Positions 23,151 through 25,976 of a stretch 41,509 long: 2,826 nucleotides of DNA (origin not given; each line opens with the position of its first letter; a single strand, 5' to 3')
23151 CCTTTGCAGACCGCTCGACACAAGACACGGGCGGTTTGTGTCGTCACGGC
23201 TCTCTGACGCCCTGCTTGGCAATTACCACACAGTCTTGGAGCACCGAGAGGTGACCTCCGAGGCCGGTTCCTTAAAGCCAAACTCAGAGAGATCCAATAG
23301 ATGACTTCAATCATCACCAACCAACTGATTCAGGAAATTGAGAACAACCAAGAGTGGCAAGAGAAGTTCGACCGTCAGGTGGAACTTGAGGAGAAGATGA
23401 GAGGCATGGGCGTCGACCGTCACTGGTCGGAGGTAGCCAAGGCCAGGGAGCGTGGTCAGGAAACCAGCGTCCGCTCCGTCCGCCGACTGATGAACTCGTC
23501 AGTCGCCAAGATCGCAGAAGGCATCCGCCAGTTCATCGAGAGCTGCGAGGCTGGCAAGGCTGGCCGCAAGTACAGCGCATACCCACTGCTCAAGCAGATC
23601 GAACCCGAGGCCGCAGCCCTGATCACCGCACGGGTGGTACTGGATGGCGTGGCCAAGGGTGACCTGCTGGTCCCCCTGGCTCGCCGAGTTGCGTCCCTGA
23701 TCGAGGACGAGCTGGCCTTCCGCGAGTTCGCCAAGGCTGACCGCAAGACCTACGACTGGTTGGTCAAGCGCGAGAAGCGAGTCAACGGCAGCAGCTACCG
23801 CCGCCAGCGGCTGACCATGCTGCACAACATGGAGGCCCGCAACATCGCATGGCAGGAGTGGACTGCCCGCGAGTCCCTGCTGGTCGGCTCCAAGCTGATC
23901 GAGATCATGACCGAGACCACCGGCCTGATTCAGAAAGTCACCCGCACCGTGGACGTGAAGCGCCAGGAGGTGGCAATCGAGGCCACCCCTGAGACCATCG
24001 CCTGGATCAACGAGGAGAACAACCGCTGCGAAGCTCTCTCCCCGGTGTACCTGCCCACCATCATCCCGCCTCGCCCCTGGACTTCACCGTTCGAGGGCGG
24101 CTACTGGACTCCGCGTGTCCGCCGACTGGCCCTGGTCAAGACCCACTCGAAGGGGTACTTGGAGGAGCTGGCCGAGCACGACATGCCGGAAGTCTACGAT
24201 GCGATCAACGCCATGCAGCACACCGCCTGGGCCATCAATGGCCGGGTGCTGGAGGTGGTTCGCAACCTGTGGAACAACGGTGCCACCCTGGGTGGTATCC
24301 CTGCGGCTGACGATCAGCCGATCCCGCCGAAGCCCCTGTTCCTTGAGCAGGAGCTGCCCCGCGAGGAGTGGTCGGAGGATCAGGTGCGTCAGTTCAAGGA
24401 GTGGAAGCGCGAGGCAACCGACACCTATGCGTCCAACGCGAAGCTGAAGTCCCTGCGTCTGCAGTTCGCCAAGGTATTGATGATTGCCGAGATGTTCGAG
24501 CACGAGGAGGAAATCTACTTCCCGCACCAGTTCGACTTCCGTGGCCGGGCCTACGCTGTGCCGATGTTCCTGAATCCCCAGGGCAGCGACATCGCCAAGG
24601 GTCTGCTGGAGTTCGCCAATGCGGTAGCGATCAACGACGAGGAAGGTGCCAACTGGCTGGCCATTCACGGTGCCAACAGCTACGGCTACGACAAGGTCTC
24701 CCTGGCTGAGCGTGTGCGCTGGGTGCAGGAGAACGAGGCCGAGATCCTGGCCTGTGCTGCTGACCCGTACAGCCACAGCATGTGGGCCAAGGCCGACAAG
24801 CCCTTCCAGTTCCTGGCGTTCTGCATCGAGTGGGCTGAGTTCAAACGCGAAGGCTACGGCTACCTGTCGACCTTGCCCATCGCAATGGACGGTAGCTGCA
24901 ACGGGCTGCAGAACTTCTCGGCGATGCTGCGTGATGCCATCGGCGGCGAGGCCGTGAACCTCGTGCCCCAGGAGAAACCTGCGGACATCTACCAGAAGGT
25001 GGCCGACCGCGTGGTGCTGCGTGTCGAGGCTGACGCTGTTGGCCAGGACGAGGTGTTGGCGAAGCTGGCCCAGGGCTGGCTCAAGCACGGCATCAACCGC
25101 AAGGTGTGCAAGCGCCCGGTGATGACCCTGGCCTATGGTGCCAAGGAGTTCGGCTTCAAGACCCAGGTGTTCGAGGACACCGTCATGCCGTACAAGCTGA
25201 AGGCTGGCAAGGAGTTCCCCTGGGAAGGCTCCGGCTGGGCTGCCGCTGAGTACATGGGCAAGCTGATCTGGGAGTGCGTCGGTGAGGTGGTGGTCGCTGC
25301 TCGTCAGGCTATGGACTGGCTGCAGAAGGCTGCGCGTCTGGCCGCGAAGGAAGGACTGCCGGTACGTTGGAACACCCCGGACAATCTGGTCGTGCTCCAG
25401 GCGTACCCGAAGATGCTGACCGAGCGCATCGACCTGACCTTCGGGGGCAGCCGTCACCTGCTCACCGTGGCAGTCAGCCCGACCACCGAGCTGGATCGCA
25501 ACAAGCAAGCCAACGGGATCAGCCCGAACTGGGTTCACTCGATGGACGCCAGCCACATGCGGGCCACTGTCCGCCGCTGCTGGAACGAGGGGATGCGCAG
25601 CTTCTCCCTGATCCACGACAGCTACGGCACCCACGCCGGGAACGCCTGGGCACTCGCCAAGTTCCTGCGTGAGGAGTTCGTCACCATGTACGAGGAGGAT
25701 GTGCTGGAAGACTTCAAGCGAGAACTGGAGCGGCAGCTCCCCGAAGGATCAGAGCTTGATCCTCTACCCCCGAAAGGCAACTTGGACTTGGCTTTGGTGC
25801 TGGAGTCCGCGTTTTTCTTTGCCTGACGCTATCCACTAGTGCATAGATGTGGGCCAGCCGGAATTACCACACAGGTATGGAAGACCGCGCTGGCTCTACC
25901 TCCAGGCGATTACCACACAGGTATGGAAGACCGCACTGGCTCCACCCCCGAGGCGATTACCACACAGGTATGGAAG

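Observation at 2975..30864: Unexplained conserved intergenic motif family M2 (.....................)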

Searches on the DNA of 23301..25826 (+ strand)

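Call 6: search_dna_similar(query=window:23301-25826:+, collection=phages, mode=distant, max_rows=25)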
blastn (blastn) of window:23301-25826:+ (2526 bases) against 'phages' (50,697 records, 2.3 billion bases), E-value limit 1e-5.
Records with a match: 522; places in all: 523; records where one place covers at least 80% of the query: 1.
Best place of each record, by identity: 95-99% 1; 90-95% 3; 80-90% 36; 60-80% 482.
By first word of the organism name: Klebsiella 186; Pseudomonas 48; Xanthomonas 48; Ralstonia 37; Salmonella 30; Escherichia 28; Yersinia 13; Rhizobium 12; Stenotrophomonas 11; Enterobacter 11; and 33 more.
By host as written in the record: Klebsiella pneumoniae 88; - 61; Pseudomonas putida KT2440 and Paw85 26; Ralstonia solanacearum 17; Escherichia coli 16; Salmonella enterica subsp. enterica serovar Typhi 14; Klebsiella pneumoniae 135080 10; Klebsiella michiganensis 10; and 162 more.
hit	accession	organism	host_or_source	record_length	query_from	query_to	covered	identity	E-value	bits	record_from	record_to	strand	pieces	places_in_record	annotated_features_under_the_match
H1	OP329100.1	Pseudomonas phage LUZ100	Pseudomonas aeruginosa PaLo41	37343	1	2526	100%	97.3%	0e+0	4254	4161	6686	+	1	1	DNA-directed RNA polymerase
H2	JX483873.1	Rhizobium phage RHEph01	Rhizobium etli Brasil5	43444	715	2402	57%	68.5%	2e-89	532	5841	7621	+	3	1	putative DNA-dependent RNA polymerase protein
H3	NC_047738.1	Rhizobium phage RHEph01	Rhizobium etli Brasil5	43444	715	2402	57%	68.5%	2e-89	532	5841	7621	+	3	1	putative DNA-dependent RNA polymerase protein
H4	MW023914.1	Rhizobium phage vB_RleA_TRX32-1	Rhizobium leguminosarum TRX32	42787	715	2402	50%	69.5%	7e-90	514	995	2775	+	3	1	DNA-directed RNA polymerase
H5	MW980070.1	Rhizobium phage RHEph21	Rhizobium gallicum sv. phaseoli R72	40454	715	2430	41%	70.8%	1e-49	484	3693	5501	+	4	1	DNA-directed RNA polymerase protein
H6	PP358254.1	Ralstonia phage PY04L1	Ralstonia solanacearum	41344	1213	2080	31%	64.4%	2e-15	160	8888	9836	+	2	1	T7 RNA polymerase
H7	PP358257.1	Ralstonia phage PY065YO380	Ralstonia solanacearum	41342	1213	2080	31%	64.4%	2e-15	160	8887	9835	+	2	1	T7 RNA polymerase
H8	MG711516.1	Ralstonia phage RsoP1EGY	Ralstonia solanacearum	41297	1213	2080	31%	64.3%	2e-15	155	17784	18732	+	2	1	DNA-dependent RNA polymerase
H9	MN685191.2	Ralstonia phage vRsoP-WR2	environmental water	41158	1213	2080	31%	64.3%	2e-15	155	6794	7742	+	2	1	DNA-directed RNA polymerase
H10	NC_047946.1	Ralstonia phage RsoP1EGY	Ralstonia solanacearum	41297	1213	2080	31%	64.3%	2e-15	155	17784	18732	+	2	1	RNA polymerase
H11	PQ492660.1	Limnohabitans phage YIMV22061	Limnohabitans sp. YIMB22184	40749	1213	2078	29%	66.4%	3e-24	214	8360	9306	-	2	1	RNA polymerase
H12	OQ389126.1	Ralstonia phage BOESR1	Ralstonia pseudosolanacearum (NCPPB ...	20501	855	1667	25%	65.9%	3e-18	171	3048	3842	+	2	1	RNA polymerase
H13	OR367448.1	Ralstonia phage BOESR1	Ralstonia pseudosolanacearum (NCPPB ...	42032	855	1667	25%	65.9%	3e-18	171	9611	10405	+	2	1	RNA polymerase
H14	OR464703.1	Mycobacterium phage jiawei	Mycolicibacterium smegmatis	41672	1094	1704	24%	67.1%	3e-38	167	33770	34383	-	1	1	DNA-dependent RNA polymerase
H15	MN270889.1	Ralstonia phage P-PSG-11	Ralstonia solanacearum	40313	1213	1860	22%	67.7%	2e-15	180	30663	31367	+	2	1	RNA polymerase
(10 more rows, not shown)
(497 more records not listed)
